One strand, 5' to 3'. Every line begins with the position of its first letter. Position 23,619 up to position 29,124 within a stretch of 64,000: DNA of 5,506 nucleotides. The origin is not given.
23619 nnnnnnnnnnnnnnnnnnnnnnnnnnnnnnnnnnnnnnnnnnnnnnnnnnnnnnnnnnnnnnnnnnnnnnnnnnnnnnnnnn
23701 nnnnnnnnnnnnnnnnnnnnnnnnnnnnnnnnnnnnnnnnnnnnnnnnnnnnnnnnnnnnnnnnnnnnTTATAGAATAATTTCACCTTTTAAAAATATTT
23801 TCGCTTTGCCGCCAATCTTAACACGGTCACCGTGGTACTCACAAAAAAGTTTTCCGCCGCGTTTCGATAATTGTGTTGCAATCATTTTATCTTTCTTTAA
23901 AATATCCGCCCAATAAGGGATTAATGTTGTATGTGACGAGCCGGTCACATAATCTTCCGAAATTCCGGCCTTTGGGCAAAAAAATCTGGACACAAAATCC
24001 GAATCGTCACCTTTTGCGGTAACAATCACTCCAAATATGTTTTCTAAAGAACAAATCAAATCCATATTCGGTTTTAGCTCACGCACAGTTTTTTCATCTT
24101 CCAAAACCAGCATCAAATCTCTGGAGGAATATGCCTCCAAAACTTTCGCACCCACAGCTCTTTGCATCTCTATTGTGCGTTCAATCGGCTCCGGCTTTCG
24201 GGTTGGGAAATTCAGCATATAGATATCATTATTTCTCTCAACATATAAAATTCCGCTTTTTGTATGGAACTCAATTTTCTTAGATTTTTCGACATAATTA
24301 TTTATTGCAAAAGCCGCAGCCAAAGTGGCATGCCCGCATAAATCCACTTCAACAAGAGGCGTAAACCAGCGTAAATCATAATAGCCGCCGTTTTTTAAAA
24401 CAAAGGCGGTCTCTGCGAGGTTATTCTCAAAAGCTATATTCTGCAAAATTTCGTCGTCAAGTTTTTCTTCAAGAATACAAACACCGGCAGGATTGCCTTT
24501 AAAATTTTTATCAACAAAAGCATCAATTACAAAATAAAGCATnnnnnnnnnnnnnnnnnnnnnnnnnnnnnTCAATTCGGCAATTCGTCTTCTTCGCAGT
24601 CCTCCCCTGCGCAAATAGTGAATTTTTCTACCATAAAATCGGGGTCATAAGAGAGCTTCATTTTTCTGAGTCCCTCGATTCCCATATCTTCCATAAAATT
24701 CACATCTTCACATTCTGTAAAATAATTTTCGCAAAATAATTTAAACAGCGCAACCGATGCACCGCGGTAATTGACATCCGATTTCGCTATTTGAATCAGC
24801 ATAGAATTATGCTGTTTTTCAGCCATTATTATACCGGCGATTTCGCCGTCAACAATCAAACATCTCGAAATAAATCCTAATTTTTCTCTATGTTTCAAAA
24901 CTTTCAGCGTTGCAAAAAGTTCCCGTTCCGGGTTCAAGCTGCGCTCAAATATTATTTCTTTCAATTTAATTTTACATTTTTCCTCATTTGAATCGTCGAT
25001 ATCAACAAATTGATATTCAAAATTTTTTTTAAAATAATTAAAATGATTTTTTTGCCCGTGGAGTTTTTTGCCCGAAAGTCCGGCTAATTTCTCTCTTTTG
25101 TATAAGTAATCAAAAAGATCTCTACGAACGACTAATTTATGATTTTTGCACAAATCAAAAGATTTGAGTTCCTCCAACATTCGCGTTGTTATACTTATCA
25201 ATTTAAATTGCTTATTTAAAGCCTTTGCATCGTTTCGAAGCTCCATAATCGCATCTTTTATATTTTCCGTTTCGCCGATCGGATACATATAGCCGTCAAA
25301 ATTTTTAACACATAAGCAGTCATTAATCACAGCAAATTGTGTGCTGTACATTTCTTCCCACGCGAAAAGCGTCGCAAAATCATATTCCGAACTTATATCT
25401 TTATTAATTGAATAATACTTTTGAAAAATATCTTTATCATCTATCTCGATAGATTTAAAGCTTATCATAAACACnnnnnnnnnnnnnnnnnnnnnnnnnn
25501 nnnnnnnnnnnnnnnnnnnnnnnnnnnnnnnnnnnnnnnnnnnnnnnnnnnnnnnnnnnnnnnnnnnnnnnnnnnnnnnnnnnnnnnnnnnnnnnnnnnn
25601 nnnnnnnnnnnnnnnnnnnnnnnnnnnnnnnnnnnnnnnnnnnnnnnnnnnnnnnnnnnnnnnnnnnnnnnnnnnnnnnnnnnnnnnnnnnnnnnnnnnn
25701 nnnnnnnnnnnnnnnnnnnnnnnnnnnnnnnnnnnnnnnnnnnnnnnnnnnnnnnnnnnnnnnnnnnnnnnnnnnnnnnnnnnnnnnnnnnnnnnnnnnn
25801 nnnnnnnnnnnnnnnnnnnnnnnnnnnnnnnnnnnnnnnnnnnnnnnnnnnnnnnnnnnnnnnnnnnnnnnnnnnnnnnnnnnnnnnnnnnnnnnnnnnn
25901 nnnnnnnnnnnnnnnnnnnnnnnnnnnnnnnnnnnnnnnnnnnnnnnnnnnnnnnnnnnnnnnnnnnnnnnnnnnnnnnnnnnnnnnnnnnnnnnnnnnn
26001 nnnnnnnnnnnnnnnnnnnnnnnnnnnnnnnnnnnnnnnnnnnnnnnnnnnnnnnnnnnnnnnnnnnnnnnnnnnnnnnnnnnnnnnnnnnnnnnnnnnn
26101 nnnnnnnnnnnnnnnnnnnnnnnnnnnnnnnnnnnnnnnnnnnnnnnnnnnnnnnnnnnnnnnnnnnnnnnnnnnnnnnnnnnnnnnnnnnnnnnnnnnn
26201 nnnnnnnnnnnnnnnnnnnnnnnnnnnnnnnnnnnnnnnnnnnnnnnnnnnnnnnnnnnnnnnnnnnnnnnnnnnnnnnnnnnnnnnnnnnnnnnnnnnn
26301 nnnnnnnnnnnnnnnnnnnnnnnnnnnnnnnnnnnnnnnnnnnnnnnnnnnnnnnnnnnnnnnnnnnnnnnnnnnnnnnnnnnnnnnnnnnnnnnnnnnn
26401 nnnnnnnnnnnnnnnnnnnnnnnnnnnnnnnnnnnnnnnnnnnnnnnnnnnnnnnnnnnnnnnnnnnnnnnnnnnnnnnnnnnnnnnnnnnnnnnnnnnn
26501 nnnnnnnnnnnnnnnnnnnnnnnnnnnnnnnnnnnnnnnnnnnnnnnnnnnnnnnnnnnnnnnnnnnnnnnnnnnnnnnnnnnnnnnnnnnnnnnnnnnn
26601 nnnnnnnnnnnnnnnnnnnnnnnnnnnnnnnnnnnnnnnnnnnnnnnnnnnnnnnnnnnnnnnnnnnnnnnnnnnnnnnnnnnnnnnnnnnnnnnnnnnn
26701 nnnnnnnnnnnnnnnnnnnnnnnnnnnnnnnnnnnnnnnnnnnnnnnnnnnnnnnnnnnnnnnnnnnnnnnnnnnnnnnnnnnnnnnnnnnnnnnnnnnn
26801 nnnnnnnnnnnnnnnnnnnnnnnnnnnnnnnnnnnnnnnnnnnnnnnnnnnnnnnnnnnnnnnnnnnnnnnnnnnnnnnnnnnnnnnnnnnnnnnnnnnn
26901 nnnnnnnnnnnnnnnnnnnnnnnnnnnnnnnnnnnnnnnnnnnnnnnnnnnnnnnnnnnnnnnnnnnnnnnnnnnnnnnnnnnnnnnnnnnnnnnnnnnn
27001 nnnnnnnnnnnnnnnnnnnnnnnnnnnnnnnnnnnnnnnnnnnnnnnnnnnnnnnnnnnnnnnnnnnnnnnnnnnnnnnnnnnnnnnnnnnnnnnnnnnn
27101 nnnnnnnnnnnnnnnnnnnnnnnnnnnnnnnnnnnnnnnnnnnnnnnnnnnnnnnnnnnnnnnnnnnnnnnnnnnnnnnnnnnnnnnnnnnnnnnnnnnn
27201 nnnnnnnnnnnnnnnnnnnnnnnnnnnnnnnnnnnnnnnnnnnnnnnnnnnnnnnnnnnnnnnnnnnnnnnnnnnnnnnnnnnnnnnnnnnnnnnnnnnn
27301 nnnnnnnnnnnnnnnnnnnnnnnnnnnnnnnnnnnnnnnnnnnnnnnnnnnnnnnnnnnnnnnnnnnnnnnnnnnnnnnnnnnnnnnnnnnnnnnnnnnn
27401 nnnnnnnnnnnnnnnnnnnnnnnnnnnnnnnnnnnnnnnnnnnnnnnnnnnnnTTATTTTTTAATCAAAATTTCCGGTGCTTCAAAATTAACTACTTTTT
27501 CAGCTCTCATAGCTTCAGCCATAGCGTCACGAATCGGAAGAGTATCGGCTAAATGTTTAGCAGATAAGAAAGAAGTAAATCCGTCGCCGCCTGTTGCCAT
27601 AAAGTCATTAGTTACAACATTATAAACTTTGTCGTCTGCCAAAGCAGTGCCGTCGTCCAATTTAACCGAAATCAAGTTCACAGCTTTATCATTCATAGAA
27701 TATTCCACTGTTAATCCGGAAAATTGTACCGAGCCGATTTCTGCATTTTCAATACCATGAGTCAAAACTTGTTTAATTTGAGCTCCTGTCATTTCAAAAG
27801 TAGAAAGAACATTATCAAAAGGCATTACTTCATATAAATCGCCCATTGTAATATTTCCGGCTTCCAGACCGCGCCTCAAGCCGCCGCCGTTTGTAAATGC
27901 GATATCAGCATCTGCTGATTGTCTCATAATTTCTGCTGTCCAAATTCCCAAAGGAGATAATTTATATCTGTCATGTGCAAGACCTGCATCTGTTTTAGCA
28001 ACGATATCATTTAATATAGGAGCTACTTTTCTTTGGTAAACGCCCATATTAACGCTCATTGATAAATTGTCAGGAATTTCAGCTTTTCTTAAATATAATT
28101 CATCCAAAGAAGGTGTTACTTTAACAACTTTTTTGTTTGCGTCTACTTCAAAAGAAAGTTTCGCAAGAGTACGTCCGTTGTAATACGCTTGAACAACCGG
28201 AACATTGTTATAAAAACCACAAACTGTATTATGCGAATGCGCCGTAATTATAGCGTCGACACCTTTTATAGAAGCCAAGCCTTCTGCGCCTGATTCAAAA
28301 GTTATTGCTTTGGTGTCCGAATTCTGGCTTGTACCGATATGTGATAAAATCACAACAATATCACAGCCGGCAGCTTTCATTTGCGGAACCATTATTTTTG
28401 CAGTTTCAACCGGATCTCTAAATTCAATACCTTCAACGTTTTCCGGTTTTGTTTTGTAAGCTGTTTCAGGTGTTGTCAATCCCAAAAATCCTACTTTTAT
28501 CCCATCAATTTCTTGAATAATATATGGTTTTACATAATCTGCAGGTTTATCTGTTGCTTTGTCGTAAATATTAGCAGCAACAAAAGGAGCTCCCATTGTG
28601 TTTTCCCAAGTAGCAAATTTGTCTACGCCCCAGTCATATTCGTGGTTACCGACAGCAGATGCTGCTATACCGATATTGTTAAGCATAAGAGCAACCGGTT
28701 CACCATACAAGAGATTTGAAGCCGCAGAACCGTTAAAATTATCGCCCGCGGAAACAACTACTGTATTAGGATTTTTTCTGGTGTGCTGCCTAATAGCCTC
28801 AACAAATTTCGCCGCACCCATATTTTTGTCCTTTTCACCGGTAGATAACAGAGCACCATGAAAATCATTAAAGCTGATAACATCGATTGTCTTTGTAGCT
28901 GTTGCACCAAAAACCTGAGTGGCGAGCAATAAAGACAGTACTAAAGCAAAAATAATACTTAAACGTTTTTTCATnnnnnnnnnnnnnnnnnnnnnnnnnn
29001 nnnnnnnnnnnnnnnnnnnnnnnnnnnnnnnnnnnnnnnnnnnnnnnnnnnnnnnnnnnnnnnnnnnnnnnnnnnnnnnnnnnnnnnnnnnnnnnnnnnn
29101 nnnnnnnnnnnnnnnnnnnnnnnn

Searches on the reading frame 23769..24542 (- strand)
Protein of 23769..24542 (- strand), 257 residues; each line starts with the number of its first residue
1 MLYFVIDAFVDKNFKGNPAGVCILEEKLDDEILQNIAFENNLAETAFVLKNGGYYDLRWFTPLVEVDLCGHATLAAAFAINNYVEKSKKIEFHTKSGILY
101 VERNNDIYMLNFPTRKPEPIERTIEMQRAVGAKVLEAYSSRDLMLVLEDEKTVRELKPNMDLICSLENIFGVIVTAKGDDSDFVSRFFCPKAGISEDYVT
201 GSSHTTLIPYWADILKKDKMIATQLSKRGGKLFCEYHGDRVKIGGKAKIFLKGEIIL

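Call 30: search_protein_families(library=pfam, proteins=[window:23769-24542:-], max_evalue=0.00001)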
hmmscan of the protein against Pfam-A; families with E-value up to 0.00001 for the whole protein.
window:23769-24542:- (257 aa): 1 family
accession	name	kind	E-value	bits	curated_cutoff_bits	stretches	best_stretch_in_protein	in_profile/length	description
PF02567.21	PhzC-PhzF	-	8.1e-55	186.7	27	1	6-253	1-281/281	Phenazine biosynthesis-like protein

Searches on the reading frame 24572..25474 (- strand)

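Call 29: search_protein_families(library=pfam, proteins=[window:24572-25474:-], max_evalue=0.00001)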
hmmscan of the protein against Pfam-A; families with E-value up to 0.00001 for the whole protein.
window:24572-25474:- (300 aa): 1 family
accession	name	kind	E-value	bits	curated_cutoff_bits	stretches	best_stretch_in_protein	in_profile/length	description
PF09924.15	LPG_synthase_C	-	1.6e-32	113.2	27.5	1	28-287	8-297/298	Phosphatidylglycerol lysyltransferase, C-terminal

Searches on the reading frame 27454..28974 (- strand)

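Call 29: search_protein_families(library=pfam, proteins=[window:27454-28974:-], max_evalue=0.00001)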
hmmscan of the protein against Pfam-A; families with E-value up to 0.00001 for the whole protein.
window:27454-28974:- (506 aa): 3 families
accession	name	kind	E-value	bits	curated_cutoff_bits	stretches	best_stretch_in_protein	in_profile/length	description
PF02872.23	5_nucleotid_C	-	2.5e-36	125.6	23.6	1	329-469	11-156/158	5'-nucleotidase, C-terminal domain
PF00149.33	Metallophos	-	6.3e-11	43.5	21.5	1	35-249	6-190/191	Calcineurin-like phosphoesterase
PF09587.15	PGA_cap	-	9.6e-07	29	27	1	110-249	86-232/255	Bacterial capsule synthesis protein PGA_cap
